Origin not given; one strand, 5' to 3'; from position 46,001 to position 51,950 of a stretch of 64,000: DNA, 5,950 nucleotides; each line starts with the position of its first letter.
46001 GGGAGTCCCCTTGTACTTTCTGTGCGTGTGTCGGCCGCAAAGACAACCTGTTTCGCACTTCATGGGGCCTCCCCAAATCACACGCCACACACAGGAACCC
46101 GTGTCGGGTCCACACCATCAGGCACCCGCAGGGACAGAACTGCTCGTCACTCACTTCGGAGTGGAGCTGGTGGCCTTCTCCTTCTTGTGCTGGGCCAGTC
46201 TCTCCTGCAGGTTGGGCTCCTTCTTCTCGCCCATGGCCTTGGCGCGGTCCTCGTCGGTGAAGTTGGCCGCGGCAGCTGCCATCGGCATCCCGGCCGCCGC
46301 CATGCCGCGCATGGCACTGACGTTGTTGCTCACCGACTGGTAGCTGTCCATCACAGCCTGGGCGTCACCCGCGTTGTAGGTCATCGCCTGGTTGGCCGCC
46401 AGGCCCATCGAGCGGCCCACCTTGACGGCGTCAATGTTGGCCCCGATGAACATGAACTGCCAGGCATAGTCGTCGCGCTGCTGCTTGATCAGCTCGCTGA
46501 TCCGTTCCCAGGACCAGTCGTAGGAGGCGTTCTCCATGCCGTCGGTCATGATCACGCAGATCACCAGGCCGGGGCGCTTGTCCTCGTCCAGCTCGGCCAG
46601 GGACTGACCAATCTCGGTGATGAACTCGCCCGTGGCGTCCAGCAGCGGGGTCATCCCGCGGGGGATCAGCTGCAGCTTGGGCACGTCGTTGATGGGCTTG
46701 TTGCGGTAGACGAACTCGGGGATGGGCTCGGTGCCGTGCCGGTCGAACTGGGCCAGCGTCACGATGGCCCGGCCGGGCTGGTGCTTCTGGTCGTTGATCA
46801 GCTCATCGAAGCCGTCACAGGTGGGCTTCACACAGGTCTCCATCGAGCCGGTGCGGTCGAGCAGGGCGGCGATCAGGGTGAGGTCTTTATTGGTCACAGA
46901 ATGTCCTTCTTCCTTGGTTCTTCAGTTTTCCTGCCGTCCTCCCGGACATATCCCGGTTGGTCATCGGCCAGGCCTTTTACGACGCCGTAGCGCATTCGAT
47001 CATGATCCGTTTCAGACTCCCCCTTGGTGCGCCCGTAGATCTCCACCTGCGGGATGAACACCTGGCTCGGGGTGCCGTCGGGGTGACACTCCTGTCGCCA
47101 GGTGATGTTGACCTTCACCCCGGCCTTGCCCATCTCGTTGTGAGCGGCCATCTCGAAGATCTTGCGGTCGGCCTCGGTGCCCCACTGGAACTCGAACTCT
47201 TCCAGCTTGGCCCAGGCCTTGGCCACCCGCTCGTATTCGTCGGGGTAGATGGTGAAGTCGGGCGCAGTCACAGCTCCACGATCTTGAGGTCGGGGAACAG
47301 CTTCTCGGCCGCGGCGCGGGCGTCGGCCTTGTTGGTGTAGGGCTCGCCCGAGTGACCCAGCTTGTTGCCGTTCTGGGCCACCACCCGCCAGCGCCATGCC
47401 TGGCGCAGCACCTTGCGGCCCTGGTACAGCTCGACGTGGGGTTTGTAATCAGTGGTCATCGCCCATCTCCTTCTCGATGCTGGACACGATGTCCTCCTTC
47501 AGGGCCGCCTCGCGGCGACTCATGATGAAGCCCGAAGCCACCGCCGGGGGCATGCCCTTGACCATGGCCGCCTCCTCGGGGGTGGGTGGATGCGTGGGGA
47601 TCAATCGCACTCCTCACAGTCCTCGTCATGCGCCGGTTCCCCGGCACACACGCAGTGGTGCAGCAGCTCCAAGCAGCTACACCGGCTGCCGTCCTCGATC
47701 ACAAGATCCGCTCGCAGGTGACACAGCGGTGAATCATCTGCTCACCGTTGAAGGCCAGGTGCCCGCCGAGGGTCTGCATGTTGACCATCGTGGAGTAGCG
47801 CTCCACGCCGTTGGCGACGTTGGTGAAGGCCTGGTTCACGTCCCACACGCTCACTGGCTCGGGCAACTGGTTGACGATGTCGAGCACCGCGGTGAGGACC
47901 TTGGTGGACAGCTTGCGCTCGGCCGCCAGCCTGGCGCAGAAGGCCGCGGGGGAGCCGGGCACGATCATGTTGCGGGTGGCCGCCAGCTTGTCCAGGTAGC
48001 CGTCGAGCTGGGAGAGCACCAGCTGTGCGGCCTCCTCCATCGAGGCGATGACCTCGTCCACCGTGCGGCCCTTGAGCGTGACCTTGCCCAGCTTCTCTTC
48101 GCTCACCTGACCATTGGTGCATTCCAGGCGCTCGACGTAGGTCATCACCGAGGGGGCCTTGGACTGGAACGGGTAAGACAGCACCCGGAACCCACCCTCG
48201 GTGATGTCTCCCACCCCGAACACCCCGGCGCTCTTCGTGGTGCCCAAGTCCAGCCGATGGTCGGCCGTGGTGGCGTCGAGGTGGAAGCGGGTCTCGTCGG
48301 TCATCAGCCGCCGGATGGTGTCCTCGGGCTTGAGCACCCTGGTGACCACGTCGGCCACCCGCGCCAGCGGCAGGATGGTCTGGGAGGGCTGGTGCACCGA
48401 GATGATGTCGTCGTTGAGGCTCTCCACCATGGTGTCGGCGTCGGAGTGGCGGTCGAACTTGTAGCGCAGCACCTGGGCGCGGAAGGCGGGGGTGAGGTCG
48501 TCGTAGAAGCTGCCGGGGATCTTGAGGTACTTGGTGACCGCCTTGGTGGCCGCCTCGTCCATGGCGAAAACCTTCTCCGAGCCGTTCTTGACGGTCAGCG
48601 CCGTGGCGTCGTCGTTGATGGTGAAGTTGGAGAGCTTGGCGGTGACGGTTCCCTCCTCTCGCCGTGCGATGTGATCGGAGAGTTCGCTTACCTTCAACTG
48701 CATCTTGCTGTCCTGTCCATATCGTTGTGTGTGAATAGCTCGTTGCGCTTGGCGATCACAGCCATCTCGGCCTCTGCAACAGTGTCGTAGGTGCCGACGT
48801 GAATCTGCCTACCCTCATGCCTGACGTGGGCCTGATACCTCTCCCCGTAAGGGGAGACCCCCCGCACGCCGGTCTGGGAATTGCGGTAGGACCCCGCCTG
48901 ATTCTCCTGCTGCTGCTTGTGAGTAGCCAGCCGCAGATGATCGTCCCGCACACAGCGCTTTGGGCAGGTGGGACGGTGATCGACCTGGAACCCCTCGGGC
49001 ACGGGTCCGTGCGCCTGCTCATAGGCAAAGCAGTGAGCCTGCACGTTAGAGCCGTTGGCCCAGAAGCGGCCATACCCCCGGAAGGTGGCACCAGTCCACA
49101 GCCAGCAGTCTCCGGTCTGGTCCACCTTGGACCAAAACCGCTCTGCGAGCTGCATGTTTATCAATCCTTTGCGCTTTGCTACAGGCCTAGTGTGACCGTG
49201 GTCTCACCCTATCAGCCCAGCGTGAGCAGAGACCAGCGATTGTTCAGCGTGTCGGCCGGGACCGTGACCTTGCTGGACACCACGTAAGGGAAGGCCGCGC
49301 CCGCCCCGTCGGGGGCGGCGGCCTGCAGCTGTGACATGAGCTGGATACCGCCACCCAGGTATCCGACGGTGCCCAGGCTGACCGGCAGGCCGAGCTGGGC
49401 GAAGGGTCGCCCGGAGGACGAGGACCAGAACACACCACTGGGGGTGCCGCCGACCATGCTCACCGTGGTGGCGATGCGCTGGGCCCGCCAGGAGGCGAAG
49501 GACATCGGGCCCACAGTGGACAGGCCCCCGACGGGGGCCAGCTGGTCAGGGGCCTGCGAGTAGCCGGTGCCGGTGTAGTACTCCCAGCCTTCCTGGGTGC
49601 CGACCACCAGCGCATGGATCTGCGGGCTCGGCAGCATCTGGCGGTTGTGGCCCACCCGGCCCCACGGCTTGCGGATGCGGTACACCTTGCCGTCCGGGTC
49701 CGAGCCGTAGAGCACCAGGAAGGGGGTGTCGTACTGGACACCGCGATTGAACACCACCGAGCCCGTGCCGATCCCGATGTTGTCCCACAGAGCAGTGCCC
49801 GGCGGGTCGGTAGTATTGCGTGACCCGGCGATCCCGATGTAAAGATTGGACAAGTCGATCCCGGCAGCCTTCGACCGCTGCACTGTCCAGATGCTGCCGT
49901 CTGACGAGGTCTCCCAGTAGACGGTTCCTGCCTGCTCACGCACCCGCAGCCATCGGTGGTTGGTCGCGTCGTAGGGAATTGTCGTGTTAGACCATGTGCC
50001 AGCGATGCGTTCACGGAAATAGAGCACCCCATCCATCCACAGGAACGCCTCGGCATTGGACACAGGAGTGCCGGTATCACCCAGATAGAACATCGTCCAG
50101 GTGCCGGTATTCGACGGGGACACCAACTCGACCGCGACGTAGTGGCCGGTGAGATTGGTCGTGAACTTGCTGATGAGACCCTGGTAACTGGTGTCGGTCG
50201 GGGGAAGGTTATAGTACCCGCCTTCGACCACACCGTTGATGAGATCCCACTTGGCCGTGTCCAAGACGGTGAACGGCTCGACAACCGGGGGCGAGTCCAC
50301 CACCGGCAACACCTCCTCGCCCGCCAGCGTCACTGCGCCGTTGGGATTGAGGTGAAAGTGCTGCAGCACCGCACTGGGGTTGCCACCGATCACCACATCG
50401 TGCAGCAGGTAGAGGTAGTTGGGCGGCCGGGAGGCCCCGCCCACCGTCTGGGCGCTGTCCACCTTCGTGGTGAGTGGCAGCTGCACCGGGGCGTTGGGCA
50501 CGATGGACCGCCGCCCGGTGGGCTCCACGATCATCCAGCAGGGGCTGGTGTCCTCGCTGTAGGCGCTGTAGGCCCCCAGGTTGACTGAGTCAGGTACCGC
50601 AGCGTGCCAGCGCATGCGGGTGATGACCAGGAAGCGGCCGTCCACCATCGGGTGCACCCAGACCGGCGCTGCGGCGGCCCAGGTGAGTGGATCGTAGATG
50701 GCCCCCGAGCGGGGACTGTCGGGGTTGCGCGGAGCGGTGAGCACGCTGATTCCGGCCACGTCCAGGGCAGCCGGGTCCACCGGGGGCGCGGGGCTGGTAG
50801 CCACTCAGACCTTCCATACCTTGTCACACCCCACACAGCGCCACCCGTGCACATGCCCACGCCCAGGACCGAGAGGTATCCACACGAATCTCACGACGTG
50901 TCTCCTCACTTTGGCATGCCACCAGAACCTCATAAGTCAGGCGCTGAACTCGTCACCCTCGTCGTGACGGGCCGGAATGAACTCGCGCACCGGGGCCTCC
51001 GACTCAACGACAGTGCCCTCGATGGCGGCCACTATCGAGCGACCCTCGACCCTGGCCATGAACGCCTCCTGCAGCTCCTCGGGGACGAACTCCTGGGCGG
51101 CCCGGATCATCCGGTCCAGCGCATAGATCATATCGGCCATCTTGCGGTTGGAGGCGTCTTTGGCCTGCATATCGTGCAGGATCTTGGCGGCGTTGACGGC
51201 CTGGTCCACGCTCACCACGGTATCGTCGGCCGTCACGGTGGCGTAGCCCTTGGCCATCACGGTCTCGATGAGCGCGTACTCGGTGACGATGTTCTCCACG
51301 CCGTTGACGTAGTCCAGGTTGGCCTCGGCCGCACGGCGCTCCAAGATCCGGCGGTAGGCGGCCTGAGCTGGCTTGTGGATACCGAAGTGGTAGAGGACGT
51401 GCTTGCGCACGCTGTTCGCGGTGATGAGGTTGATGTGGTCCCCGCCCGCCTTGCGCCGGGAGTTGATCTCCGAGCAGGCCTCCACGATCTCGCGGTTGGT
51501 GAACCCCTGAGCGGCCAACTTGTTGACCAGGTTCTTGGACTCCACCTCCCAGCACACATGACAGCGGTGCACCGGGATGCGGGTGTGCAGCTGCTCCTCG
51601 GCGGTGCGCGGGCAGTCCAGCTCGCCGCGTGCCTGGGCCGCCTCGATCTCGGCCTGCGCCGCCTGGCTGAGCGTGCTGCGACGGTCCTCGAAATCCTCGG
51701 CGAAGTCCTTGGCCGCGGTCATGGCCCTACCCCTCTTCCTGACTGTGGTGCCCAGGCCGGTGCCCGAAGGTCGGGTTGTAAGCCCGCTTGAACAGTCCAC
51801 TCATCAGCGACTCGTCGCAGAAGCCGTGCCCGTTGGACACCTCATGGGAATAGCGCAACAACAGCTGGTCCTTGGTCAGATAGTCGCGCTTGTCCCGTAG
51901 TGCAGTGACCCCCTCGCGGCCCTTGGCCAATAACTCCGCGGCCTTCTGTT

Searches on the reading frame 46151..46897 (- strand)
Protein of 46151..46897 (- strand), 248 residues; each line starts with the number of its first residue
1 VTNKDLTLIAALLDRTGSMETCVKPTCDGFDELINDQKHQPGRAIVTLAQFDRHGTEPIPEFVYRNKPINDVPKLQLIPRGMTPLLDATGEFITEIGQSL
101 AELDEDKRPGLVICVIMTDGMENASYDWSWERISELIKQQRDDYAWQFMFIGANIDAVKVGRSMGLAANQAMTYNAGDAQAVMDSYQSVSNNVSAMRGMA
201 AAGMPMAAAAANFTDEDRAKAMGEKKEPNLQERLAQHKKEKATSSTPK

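Call 12: search_protein_families(library=phrogs, proteins=[window:46151-46897:-], max_evalue=0.001)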
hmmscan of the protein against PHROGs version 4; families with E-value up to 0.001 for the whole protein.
window:46151-46897:- (248 aa): 2 families
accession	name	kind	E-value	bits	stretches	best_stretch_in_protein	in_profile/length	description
phrog_7371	-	unknown function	1.2e-60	205.6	1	1-222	1-204/204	-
phrog_26613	-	unknown function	6.3e-07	30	1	46-152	60-161/345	-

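Call 99: search_protein_families(library=pfam, proteins=[window:46151-46897:-], max_evalue=0.001)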
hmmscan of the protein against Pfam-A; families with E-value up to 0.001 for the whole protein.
window:46151-46897:- (248 aa): 0 families

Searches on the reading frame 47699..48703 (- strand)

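Call 12: search_protein_families(library=phrogs, proteins=[window:47699-48703:-], max_evalue=0.001)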
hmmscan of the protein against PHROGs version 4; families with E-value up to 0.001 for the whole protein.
window:47699-48703:- (334 aa): 1 family
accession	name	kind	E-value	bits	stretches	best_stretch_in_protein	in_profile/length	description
phrog_1362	-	unknown function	1.2e-33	117.8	1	25-320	52-386/391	-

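Call 99: search_protein_families(library=pfam, proteins=[window:47699-48703:-], max_evalue=0.001)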
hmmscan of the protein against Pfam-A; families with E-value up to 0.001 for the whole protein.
window:47699-48703:- (334 aa): 0 families

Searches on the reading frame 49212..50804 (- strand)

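Call 12: search_protein_families(library=phrogs, proteins=[window:49212-50804:-], max_evalue=0.001)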
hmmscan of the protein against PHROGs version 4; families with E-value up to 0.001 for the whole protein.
window:49212-50804:- (530 aa): 2 families
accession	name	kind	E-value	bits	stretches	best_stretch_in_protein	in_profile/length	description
phrog_2898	-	unknown function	4.1e-45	155.6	2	1-169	2-162/342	-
phrog_14065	-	unknown function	2.3e-18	66.9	1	177-316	474-623/1152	-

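Call 16: search_protein_families(library=pfam, proteins=[window:49212-50804:-], max_evalue=0.001)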
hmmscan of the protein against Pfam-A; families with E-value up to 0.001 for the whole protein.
window:49212-50804:- (530 aa): 0 families

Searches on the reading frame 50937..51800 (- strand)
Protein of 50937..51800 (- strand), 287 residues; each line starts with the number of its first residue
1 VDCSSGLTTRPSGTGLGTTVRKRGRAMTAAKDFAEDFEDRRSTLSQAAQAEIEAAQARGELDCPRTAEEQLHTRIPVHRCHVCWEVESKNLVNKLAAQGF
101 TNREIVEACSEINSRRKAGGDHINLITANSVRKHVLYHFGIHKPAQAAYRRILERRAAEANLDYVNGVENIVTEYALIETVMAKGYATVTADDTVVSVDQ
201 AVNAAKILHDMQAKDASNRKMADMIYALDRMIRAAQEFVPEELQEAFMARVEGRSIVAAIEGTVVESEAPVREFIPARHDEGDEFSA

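Call 12: search_protein_families(library=phrogs, proteins=[window:50937-51800:-], max_evalue=0.001)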
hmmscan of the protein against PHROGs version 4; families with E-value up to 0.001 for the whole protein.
window:50937-51800:- (287 aa): 1 family
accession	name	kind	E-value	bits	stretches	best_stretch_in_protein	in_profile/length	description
phrog_2807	-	unknown function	5e-44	151.8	1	47-255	13-216/273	-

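Call 99: search_protein_families(library=pfam, proteins=[window:50937-51800:-], max_evalue=0.001)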
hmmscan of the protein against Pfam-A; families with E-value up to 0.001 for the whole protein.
window:50937-51800:- (287 aa): 0 families
